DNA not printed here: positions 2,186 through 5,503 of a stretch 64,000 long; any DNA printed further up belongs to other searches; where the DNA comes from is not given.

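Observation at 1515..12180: Complete 'selenium-dependent molybdenum hydroxylase' (labile Se cofactor) locus in a high-GC genome, next to an IS element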

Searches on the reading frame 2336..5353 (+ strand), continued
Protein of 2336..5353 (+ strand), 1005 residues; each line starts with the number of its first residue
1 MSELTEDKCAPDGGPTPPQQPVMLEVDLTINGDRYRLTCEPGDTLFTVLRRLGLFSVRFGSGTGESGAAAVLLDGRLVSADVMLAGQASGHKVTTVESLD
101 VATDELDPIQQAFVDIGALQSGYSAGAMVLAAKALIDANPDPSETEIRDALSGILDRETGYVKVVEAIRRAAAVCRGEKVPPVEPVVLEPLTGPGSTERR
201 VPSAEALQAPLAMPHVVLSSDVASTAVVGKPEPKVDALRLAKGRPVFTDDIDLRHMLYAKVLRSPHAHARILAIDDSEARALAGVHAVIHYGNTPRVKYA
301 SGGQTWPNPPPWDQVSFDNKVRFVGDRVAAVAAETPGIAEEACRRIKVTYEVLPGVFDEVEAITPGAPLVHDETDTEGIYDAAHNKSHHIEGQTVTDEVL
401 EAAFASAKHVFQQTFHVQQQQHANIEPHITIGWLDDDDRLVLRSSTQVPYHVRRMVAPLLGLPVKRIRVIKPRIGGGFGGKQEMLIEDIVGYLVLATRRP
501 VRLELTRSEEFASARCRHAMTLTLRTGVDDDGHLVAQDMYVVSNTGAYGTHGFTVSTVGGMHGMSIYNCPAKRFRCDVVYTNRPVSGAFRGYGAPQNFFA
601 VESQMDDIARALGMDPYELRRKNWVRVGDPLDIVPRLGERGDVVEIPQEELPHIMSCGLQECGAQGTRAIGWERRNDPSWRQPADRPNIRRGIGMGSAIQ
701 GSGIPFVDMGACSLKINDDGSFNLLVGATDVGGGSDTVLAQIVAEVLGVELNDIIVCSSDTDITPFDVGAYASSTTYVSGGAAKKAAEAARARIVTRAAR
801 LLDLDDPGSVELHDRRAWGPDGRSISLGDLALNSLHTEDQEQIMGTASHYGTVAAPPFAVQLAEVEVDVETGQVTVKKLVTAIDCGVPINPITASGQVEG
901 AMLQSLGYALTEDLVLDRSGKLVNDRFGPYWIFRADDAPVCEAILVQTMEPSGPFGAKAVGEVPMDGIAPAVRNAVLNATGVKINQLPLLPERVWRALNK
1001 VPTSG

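Call 26: search_dna_similar(query=window:2336-5353:+, collection=plasmids, mode=protein, max_rows=15)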
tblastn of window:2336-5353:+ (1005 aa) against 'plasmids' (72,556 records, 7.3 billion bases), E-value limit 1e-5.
Records with a match: 1479; places in all: 2847; records where one place covers at least 80% of the query: 926.
Best place of each record, by identity: <60% 1479.
By first word of the organism name: Rhizobium 200; Sinorhizobium 158; Ralstonia 136; Pseudosulfitobacter 109; Pantoea 94; Agrobacterium 43; Azospirillum 36; Sulfitobacter 34; Leisingera 33; Streptomyces 32; and 156 more.
By predicted mobility (MOB-suite, as given by PLSDB): non-mobilizable 892; conjugative 345; mobilizable 242.
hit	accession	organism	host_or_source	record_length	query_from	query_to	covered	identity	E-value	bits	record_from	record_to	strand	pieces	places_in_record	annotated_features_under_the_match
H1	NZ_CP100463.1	Salinigranum marinum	cell culture,Saline soil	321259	22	999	92%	44.0%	1e-158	641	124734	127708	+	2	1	molybdopterin cofactor-binding domain-containing protein | (2Fe-2S)-binding protein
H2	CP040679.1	Halostella pelagica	pure culture,isolated from salted brown ...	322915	22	999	93%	43.6%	3e-163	650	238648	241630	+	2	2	record has no annotation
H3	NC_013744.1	Haloterrigena turkmenica DSM 5511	-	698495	22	1000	93%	43.5%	7e-166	657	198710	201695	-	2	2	molybdopterin cofactor-binding domain-containing protein | (2Fe-2S)-binding protein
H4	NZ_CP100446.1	Natrinema caseinilyticum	marine sediment,sediment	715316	24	1000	95%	42.4%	5e-168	664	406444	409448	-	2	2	molybdopterin cofactor-binding domain-containing protein | (2Fe-2S)-binding protein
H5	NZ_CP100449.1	Halomarina sp. BCD28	cell culture,sediment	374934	22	1000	93%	43.1%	5e-158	645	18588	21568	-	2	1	molybdopterin cofactor-binding domain-containing protein | (2Fe-2S)-binding protein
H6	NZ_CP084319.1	Haloterrigena alkaliphila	Salt lake,Salt lake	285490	22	1000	93%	43.1%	1e-165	658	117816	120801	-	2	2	molybdopterin cofactor-binding domain-containing protein | (2Fe-2S)-binding protein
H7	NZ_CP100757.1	Natrinema gelatinilyticum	marine sediment,sediment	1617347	24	1000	95%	41.9%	1e-166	661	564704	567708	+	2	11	record has no annotation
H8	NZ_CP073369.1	Haloarcula sinaiiensis ATCC 33800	cell culture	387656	24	1000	92%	43.3%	1e-168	672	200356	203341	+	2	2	molybdopterin cofactor-binding domain-containing protein | (2Fe-2S)-binding protein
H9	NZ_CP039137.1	Haloarcula marismortui ATCC 43049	Cell culture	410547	24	1000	92%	43.3%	2e-168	671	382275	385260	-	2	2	molybdopterin cofactor-binding domain-containing protein | (2Fe-2S)-binding protein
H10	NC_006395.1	Haloarcula marismortui ATCC 43049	-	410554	24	1000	92%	43.3%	2e-168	671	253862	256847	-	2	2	molybdopterin cofactor-binding domain-containing protein | (2Fe-2S)-binding protein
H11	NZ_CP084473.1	Natrinema sp. DC36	cell culture,sediment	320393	22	1000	92%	43.2%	1e-165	656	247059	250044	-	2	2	molybdopterin cofactor-binding domain-containing protein | (2Fe-2S)-binding protein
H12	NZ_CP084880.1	Natrinema halophilum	pure culture,salt mine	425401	22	998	93%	42.7%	6e-165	651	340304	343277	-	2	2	molybdopterin cofactor-binding domain-containing protein | (2Fe-2S)-binding protein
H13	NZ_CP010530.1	Haloarcula sp. CBA1115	monoisolate,Solar salt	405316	24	1000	92%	42.9%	3e-165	664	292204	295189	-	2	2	molybdopterin cofactor-binding domain-containing protein | (2Fe-2S)-binding protein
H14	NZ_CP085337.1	Haladaptatus halobius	cell culture,saline soil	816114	24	1000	93%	42.3%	5e-159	650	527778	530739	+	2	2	molybdopterin cofactor-binding domain-containing protein | (2Fe-2S)-binding protein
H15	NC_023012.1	Haloarcula hispanica N601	-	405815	24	1000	92%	42.6%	3e-164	661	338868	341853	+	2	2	molybdopterin cofactor-binding domain-containing protein | (2Fe-2S)-binding protein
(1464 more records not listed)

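Call 27: get_annotated_region(hit=H10, flank=14000)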
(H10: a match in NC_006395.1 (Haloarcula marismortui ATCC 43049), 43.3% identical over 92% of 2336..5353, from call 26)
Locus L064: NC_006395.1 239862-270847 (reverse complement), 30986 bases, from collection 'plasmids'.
description: Haloarcula marismortui ATCC 43049 plasmid pNG700, complete sequence
organism: Haloarcula marismortui ATCC 43049 (NCBI taxid 272569)
taxonomy: Archaea; Euryarchaeota; Halobacteria; Halobacteriales; Haloarculaceae; Haloarcula; Haloarcula marismortui; Haloarcula marismortui ATCC 43049
host: -; source: -; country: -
typing (MOB-suite, as given by PLSDB): non-mobilizable
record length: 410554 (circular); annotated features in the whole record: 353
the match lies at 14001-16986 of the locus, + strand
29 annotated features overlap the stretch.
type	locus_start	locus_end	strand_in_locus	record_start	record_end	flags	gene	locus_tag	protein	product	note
CDS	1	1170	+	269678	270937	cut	thrC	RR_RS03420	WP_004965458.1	threonine synthase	GO:0009088 - threonine biosynthetic process [Evidence IEA]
CDS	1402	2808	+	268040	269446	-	-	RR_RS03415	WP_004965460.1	nucleobase:cation symporter-2 family protein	-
CDS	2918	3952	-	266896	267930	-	-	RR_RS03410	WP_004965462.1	LLM class flavin-dependent oxidoreductase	-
CDS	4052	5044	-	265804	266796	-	-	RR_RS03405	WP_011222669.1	ABC transporter permease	-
CDS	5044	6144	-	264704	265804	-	-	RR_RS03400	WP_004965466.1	ABC transporter permease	-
CDS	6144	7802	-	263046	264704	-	-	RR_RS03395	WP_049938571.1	ABC transporter ATP-binding protein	-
CDS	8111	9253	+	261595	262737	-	-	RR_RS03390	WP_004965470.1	BMP family ABC transporter substrate-binding protein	-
CDS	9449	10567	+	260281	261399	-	-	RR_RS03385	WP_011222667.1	BMP family ABC transporter substrate-binding protein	-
CDS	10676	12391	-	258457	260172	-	-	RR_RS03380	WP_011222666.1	D-aminoacylase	-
CDS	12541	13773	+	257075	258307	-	-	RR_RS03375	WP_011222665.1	Zn-dependent hydrolase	-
CDS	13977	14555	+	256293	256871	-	-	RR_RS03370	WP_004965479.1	(2Fe-2S)-binding protein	-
CDS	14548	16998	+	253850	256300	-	-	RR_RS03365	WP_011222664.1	molybdopterin cofactor-binding domain-containing protein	-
CDS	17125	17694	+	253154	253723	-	-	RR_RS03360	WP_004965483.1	(2Fe-2S)-binding protein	-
CDS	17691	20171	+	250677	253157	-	-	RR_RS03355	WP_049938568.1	molybdopterin cofactor-binding domain-containing protein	-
CDS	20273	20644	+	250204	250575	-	-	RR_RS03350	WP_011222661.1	DsrE family protein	-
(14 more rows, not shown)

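Call 47: search_protein_families(library=pfam, proteins=[L008:1484-4441:-, L008:4452-5507:-, L008:6240-7811:+, L008:7925-9142:-, L008:19586-22132:-, L010:5108-7540:+, L010:7778-8596:-, L007:1556-2572:-, L007:14460-15707:-, L048:21221-22294:+], max_evalue=0.00001)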
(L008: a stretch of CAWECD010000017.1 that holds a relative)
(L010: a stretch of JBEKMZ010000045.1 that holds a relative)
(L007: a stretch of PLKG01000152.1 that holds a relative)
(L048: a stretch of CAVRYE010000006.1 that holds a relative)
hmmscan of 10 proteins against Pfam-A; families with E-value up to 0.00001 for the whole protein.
L008:1484-4441:- (985 aa): 4 families
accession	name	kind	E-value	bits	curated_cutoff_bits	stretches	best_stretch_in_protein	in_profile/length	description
PF02913.24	FAD-oxidase_C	-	7.3e-47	160.6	21.2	1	303-552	4-246/248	FAD linked oxidases, C-terminal domain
PF01565.28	FAD_binding_4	-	2.5e-27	95.7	26.4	1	76-212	1-138/139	FAD binding domain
PF13183.11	Fer4_8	-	3.4e-11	43.9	27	1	576-649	2-68/68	4Fe-4S dicluster domain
PF12838.12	Fer4_7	-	3e-07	31.2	27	1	578-649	1-52/52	4Fe-4S dicluster domain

L008:4452-5507:- (351 aa): 1 family
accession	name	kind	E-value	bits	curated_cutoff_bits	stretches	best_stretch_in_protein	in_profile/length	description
PF02126.24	PTE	-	1.7e-27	97.1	22.4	1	51-331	9-293/298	Phosphotriesterase family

L008:6240-7811:+ (523 aa): 1 family
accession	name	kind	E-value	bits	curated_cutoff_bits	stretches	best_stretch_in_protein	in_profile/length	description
PF00496.27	SBP_bac_5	-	3e-67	227.8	32.4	1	92-438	2-364/368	Bacterial extracellular solute-binding proteins, family 5 Middle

L008:7925-9142:- (405 aa): 0 families

L008:19586-22132:- (848 aa): 2 families
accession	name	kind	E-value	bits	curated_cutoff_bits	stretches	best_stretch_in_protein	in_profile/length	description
PF00563.25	EAL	-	3.4e-68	230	31.3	1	598-835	2-236/236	EAL domain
PF00990.26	GGDEF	-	4.7e-47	160.2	23.8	1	421-576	1-159/161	Diguanylate cyclase, GGDEF domain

L010:5108-7540:+ (810 aa): 4 families
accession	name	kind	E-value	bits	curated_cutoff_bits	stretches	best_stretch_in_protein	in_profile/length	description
PF01434.24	Peptidase_M41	-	1e-60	205.3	29.9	1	573-759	2-190/191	Peptidase family M41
PF00004.35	AAA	-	1.2e-44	152.4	21.2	1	359-492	1-131/131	ATPase family associated with various cellular activities (AAA)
PF17862.7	AAA_lid_3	-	2.3e-16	59.4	27.2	1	514-557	1-44/45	AAA+ lid domain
PF06480.20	FtsH_ext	-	1.2e-08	35.6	25.5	1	175-263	2-100/103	FtsH Extracellular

L010:7778-8596:- (272 aa): 0 families

L007:1556-2572:- (338 aa): 0 families

L007:14460-15707:- (415 aa): 1 family
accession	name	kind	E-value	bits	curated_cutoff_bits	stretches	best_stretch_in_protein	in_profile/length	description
PF03976.20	PPK2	-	6.8e-57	193.1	22.3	1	53-263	4-202/229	Polyphosphate kinase 2 (PPK2)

L048:21221-22294:+ (357 aa): 3 families
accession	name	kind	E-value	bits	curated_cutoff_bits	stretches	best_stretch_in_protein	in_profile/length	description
PF00005.33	ABC_tran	-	1.6e-28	100.5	25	1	56-199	2-137/137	ABC transporter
PF13304.12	AAA_21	-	2e-11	45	27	1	154-228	221-298/304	AAA domain, putative AbiEii toxin, Type IV TA system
PF13732.12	DrrA1-3_C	-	1.3e-09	39.1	27.4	1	252-339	1-78/81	ATP-binding protein DrrA1-3-like, C-terminal domain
